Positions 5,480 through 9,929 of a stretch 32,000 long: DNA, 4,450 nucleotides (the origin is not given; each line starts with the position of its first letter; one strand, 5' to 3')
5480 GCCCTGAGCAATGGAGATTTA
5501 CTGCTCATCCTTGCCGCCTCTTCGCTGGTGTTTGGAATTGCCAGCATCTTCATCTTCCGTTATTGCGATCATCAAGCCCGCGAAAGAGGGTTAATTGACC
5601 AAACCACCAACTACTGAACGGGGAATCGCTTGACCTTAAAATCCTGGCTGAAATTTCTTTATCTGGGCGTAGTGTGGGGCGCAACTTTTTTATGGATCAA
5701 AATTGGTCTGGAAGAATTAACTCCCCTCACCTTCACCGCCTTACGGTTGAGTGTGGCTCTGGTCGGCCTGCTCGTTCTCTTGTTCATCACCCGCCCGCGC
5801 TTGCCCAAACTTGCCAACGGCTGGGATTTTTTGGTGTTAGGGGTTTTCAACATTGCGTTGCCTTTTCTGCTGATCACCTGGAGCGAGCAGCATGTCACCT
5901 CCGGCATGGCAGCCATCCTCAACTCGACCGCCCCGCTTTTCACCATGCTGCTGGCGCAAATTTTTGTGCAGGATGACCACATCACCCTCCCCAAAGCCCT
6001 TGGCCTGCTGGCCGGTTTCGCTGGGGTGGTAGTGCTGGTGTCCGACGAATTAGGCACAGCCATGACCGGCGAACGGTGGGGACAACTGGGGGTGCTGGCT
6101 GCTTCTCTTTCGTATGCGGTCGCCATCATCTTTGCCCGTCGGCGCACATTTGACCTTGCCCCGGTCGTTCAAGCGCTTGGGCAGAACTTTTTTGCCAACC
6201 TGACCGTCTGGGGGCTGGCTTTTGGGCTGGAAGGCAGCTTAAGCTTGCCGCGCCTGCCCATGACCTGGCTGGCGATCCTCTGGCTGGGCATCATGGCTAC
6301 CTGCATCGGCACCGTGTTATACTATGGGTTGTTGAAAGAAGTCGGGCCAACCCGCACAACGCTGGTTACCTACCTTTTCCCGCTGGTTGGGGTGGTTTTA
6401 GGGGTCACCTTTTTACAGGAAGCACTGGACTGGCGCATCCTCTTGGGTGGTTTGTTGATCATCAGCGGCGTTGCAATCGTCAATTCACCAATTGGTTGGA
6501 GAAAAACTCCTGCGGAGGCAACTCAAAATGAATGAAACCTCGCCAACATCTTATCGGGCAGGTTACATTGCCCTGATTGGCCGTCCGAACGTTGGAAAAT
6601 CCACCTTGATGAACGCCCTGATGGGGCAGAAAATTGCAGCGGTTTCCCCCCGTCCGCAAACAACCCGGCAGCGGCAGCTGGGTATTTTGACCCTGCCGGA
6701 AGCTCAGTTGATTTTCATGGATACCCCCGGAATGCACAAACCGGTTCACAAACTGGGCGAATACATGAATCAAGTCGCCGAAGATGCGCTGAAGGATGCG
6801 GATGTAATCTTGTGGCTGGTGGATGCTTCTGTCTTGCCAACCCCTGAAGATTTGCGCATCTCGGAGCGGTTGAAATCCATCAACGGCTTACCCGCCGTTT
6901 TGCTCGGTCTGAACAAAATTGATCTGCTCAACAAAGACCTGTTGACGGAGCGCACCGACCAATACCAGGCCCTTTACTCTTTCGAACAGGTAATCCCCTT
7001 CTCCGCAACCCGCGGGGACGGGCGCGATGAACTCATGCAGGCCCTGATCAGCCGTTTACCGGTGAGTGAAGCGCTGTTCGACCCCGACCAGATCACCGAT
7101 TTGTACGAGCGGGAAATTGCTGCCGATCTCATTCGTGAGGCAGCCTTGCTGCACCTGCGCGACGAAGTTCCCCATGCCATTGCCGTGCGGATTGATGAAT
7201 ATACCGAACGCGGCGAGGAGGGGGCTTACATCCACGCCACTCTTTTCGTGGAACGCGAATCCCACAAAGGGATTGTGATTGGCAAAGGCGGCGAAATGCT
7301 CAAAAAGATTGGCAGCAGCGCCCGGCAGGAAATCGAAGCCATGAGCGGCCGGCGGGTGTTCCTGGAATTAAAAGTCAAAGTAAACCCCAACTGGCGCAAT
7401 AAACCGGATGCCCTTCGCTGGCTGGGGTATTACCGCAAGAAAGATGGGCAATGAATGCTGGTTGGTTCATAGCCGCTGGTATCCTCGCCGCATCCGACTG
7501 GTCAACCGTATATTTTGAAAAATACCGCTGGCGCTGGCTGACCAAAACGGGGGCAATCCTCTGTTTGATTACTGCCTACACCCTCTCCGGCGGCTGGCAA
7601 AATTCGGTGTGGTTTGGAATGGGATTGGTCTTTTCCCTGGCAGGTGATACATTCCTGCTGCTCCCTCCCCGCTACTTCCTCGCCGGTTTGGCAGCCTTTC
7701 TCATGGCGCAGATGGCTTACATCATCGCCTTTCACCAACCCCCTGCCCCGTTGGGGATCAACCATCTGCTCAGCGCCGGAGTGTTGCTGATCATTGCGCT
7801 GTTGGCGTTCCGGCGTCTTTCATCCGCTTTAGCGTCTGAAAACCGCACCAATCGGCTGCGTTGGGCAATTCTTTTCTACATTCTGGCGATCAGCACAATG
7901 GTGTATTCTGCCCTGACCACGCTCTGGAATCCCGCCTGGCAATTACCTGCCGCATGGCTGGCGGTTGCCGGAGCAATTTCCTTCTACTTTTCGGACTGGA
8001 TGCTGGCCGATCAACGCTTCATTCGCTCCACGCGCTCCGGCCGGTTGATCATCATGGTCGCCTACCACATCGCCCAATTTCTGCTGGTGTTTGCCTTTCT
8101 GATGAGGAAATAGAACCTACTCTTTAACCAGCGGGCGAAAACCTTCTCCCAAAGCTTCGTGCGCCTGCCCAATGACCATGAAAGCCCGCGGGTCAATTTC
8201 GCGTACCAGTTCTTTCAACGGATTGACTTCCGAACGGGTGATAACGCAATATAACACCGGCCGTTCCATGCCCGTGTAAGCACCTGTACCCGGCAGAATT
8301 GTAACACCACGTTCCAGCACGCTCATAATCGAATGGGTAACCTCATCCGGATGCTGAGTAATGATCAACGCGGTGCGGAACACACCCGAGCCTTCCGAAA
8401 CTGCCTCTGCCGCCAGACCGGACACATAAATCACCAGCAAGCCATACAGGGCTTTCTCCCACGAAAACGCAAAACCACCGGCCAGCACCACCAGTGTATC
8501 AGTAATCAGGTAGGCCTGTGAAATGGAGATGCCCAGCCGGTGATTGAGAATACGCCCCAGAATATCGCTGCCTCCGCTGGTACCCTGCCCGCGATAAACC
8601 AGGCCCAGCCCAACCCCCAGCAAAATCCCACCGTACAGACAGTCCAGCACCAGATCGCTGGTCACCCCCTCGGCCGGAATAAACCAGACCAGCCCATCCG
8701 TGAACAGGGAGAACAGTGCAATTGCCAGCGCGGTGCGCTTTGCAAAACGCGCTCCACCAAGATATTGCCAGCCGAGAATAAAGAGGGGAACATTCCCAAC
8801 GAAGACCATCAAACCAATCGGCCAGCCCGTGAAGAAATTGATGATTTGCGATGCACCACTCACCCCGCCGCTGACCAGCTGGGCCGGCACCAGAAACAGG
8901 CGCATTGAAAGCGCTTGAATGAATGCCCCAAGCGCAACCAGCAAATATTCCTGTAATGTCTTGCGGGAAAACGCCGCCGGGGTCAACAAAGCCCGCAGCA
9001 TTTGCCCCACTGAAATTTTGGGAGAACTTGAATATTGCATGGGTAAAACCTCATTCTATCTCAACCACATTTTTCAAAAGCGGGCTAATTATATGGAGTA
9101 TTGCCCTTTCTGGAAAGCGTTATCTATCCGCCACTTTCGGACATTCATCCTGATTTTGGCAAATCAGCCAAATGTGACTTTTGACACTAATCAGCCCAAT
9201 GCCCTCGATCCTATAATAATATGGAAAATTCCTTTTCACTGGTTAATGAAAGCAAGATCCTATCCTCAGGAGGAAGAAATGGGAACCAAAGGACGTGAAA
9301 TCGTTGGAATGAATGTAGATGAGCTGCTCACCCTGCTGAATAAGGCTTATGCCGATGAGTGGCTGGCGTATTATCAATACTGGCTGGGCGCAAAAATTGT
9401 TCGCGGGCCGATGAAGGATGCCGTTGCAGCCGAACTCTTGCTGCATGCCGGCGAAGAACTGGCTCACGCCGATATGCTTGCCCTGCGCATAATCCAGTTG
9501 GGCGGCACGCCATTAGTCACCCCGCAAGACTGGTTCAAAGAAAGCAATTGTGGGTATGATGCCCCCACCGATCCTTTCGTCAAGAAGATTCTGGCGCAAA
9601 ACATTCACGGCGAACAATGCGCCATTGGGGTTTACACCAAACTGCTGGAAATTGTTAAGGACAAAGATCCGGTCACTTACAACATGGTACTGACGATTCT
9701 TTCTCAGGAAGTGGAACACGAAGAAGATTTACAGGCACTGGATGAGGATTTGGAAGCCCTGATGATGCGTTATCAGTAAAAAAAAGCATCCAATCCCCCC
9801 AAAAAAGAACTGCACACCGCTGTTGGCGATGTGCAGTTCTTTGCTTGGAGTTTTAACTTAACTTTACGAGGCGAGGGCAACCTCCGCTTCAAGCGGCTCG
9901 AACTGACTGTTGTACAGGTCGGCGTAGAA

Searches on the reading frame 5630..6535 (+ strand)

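Call 5: search_protein_families(library=pfam, proteins=[window:5630-6535:+], max_evalue=0.0001)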
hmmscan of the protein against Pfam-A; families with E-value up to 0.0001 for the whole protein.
window:5630-6535:+ (301 aa): 1 family
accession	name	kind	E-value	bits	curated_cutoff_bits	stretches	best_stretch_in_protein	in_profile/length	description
PF00892.27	EamA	-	4.1e-40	137.6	28.2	2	9-137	7-134/135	EamA-like transporter family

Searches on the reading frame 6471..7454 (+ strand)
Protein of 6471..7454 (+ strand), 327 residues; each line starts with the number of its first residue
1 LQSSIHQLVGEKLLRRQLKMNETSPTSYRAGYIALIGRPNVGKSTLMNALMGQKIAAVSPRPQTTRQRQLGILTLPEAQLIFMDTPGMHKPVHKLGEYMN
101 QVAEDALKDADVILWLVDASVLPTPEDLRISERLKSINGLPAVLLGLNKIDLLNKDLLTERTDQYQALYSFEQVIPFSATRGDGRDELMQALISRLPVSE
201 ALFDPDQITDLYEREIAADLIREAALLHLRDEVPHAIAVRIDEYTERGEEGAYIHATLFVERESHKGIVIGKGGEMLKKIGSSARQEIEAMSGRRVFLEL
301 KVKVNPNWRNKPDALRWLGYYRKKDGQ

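Call 5: search_protein_families(library=pfam, proteins=[window:6471-7454:+], max_evalue=0.0001)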
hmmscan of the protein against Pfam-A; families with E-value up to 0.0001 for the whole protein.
window:6471-7454:+ (327 aa): 6 families
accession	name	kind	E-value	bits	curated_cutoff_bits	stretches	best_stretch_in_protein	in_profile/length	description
PF01926.29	MMR_HSR1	-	3.9e-25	88.6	21.9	1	33-149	2-113/113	50S ribosome-binding GTPase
PF07650.23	KH_2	-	8e-20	70.9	22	1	232-309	1-78/78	KH domain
PF02421.24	FeoB_N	-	8.5e-15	55.1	27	1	33-191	3-155/156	Ferrous iron transport protein B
PF00350.29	Dynamin_N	-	1.8e-11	44.8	27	1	33-66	1-34/168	Dynamin family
PF03193.22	RsgA_GTPase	-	6.6e-09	36.3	30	1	31-90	107-170/174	RsgA GTPase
PF00009.33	GTP_EFTU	-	2.6e-08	34.1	26.5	1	65-197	50-187/188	Elongation factor Tu GTP binding domain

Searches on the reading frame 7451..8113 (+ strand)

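Call 5: search_protein_families(library=pfam, proteins=[window:7451-8113:+], max_evalue=0.0001)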
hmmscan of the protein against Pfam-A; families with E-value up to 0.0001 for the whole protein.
window:7451-8113:+ (220 aa): 1 family
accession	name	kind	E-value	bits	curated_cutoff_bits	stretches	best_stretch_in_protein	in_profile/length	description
PF07947.19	YhhN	-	1.4e-35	123.1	25.6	1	27-214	1-180/182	YhhN family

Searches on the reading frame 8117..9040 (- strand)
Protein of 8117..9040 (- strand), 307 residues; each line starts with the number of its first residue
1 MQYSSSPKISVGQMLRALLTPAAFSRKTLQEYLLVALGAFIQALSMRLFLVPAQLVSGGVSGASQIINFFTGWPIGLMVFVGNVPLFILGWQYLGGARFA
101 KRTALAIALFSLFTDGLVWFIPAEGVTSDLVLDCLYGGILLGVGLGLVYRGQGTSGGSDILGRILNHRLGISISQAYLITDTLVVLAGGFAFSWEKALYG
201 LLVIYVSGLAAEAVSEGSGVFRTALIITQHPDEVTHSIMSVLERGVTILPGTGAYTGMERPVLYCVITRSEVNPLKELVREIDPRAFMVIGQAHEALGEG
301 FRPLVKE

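Call 5: search_protein_families(library=pfam, proteins=[window:8117-9040:-], max_evalue=0.0001)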
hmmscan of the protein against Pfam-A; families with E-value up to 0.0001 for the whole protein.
window:8117-9040:- (307 aa): 2 families
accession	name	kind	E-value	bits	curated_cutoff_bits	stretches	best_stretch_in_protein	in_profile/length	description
PF02588.21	YitT_membrane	-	1.3e-58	198.3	24.3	1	32-239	2-205/205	Uncharacterised 5xTM membrane BCR, YitT family COG1284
PF10035.14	DUF2179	-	7.3e-23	80.6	22.8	1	244-298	1-55/55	Uncharacterized protein conserved in bacteria (DUF2179)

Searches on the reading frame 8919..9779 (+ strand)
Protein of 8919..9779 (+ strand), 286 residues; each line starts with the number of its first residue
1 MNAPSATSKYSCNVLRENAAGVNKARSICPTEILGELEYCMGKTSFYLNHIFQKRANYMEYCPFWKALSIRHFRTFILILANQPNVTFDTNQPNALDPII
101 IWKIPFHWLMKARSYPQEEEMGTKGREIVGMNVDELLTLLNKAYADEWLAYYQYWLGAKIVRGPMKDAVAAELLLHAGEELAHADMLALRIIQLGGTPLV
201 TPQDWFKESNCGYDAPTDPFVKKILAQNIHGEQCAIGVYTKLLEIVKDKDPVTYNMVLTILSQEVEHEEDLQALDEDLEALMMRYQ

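Call 6: search_protein_families(library=pfam, proteins=[window:8919-9779:+], max_evalue=0.0001)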
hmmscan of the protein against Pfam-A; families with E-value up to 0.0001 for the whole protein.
window:8919-9779:+ (286 aa): 1 family
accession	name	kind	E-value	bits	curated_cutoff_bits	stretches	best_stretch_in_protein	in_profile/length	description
PF00210.30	Ferritin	-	6.9e-26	91.3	24.5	1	139-279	3-140/142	Ferritin-like domain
